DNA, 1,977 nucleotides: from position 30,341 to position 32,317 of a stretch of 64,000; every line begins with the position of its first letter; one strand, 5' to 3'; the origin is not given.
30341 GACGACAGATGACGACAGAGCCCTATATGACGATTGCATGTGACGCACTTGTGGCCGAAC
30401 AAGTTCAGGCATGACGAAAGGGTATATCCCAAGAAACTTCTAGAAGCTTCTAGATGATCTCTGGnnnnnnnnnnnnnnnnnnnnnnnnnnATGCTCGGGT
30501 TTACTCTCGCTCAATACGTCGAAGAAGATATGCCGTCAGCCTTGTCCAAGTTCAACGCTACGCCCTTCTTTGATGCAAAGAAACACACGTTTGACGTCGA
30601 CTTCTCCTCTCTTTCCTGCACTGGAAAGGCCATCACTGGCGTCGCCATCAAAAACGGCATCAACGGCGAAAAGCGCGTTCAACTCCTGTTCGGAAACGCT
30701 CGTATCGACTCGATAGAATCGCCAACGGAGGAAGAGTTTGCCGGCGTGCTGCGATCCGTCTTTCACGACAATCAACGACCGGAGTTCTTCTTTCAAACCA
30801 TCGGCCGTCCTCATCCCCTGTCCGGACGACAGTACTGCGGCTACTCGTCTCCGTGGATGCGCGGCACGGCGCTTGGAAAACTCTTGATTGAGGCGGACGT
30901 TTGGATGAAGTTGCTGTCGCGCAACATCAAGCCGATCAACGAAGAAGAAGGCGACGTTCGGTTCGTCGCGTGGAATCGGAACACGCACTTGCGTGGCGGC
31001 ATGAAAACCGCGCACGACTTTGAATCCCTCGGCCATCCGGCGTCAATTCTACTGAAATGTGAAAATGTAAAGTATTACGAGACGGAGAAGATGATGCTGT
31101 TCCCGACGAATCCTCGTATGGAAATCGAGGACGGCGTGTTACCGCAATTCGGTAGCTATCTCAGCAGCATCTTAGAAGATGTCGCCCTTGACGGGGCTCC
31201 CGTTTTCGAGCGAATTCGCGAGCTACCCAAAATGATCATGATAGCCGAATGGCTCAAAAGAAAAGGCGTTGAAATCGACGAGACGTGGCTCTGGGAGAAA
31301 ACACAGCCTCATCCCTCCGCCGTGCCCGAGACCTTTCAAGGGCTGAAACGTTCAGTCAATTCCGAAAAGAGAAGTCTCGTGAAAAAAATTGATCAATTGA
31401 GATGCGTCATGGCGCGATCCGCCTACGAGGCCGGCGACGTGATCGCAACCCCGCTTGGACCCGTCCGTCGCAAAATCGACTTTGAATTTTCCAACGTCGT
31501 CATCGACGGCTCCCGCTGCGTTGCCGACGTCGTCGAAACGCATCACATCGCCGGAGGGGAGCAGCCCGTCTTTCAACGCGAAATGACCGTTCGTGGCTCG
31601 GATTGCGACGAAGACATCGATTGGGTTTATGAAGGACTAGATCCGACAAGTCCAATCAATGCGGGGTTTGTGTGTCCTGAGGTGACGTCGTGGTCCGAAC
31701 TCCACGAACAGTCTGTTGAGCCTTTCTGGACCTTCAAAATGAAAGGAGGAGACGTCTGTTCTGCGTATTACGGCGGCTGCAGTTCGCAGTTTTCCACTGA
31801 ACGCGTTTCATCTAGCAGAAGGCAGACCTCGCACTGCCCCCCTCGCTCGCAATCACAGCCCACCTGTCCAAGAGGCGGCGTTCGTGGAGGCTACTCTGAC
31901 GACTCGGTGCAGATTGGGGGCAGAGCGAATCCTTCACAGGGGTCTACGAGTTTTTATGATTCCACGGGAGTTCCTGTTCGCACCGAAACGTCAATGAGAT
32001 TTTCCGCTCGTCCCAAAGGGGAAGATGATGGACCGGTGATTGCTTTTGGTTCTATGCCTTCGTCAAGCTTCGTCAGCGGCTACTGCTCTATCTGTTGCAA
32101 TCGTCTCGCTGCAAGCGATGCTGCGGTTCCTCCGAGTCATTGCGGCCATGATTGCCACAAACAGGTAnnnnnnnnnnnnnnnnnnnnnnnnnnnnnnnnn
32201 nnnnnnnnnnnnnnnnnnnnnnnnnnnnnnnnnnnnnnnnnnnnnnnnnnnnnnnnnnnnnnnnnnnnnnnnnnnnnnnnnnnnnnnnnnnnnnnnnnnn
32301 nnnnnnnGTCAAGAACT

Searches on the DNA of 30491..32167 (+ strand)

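Call 14: search_rna_families(source=L002, start=13500, end=19000, threshold=evalue, max_evalue=10, show_alignments=4)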
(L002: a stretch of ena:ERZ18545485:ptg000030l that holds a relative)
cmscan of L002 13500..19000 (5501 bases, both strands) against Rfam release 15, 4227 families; matches with E-value up to 10: 4.
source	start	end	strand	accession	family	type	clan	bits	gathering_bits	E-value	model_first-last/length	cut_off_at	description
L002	18359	18419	+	RF00094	HDV_ribozyme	Gene; ribozyme;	-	24.7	50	2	1-89/89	no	Hepatitis delta virus ribozyme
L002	16007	16143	-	RF02173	SMAD5-AS1_1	Gene; lncRNA;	-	18.7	45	0.46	1-263/263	no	SMAD5 antisense RNA 1 conserved region 1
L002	18362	18419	+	RF01787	drz-agam-1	Gene; ribozyme;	-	17.2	37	8.6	1-82/82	no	drz-agam-1 ribozyme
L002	16795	16876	+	RF02514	5_ureB_sRNA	Gene; sRNA;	-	13.4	40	3.3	181-266/292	no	5' ureB small RNA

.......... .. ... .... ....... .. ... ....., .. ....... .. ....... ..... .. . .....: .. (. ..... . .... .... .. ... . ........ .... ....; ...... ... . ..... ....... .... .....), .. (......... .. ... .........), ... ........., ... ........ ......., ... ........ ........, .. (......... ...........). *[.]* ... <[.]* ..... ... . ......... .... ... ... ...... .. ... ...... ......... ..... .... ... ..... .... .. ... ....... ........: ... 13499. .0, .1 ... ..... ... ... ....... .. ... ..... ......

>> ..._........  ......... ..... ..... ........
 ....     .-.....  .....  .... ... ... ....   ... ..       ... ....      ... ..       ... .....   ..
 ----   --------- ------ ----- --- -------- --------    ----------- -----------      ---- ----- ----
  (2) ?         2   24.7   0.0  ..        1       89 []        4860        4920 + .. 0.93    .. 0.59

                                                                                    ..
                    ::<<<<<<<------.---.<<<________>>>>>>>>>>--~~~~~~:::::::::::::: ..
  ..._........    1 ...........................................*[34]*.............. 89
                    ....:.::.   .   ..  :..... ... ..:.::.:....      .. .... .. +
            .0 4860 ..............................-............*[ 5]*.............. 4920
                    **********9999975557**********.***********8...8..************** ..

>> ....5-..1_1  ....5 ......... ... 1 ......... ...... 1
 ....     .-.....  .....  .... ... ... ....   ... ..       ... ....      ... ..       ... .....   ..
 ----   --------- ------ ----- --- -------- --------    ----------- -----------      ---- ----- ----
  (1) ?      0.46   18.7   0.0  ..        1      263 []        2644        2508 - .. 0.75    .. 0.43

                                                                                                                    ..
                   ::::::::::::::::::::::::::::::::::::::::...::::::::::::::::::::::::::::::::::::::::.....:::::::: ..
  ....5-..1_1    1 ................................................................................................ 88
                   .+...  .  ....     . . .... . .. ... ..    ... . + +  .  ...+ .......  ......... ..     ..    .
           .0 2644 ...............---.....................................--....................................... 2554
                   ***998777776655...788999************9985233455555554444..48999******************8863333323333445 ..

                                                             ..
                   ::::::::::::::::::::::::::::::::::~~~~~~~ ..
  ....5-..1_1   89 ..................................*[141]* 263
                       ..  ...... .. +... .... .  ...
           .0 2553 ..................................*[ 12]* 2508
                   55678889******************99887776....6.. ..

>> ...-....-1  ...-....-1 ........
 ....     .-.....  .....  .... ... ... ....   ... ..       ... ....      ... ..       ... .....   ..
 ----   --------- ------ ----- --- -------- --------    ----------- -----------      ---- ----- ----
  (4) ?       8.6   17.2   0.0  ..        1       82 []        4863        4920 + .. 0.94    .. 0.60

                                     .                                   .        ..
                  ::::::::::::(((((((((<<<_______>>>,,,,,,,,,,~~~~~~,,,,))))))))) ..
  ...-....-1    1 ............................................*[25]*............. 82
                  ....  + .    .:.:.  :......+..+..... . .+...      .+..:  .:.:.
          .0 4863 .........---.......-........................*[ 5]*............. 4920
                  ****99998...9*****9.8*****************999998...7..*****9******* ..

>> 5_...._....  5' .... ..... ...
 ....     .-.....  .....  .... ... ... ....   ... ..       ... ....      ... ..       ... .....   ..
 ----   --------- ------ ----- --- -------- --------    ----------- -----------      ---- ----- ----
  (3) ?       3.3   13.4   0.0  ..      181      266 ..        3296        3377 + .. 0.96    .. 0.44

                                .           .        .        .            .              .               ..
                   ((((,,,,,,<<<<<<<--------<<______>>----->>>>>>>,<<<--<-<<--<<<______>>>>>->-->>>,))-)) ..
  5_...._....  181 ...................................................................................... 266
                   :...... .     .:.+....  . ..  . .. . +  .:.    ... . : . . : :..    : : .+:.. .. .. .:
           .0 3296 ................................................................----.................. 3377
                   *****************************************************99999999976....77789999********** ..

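Call 83: search_rna_families(sources=[L003, L005, L006, L007, L008, L023, L011], threshold=gathering)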
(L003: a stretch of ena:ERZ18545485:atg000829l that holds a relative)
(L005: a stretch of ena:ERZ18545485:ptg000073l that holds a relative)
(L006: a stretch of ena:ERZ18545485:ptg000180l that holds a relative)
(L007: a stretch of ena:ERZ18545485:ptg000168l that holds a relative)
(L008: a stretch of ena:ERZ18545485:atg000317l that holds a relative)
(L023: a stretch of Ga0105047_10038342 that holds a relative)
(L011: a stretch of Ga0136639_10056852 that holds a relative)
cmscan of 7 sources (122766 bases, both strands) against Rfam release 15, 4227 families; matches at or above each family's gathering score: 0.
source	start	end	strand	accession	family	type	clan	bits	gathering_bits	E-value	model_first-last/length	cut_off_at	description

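Call 96: search_with_rna_model(model_id=R1, sources=[L093, L094, L095, L096, L097, L098], max_evalue=10, show_alignments=3)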
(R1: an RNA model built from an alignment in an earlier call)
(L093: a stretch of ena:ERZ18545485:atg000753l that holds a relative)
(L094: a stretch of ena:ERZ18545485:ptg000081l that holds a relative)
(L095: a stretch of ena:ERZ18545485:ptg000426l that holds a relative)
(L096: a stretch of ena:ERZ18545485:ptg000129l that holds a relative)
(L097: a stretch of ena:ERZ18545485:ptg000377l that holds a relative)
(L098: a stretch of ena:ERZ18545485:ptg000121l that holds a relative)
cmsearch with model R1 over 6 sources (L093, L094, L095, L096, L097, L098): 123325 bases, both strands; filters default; matches with E-value up to 10: 1.
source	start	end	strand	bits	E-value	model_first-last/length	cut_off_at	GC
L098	1491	1548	+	46.8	3.2e-09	1-56/56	no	0.6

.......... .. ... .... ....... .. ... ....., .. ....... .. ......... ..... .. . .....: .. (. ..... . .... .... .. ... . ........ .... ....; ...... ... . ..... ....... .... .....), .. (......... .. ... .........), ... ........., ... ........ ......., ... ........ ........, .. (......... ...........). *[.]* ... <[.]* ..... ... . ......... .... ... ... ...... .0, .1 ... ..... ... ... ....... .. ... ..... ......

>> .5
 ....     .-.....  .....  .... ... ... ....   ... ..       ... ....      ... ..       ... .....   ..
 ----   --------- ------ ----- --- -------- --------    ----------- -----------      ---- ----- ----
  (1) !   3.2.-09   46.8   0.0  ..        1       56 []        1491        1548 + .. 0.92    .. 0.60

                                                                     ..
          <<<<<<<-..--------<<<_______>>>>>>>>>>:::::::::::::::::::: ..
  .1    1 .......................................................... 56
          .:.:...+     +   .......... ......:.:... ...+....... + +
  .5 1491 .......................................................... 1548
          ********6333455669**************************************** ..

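Call 106: search_with_rna_model(model_id=R1, sources=[L099, L100, L101], max_evalue=10, show_alignments=3)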
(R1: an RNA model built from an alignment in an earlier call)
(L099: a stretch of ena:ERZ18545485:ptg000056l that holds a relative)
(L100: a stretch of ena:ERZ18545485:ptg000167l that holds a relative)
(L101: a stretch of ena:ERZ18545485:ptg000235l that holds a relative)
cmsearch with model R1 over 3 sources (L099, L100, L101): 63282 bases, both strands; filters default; matches with E-value up to 10: 2.
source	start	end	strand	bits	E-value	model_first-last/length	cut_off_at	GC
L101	9053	9110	+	40.1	7.2e-08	1-56/56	no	0.69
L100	13854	13912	+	36.6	5.4e-07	1-56/56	no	0.59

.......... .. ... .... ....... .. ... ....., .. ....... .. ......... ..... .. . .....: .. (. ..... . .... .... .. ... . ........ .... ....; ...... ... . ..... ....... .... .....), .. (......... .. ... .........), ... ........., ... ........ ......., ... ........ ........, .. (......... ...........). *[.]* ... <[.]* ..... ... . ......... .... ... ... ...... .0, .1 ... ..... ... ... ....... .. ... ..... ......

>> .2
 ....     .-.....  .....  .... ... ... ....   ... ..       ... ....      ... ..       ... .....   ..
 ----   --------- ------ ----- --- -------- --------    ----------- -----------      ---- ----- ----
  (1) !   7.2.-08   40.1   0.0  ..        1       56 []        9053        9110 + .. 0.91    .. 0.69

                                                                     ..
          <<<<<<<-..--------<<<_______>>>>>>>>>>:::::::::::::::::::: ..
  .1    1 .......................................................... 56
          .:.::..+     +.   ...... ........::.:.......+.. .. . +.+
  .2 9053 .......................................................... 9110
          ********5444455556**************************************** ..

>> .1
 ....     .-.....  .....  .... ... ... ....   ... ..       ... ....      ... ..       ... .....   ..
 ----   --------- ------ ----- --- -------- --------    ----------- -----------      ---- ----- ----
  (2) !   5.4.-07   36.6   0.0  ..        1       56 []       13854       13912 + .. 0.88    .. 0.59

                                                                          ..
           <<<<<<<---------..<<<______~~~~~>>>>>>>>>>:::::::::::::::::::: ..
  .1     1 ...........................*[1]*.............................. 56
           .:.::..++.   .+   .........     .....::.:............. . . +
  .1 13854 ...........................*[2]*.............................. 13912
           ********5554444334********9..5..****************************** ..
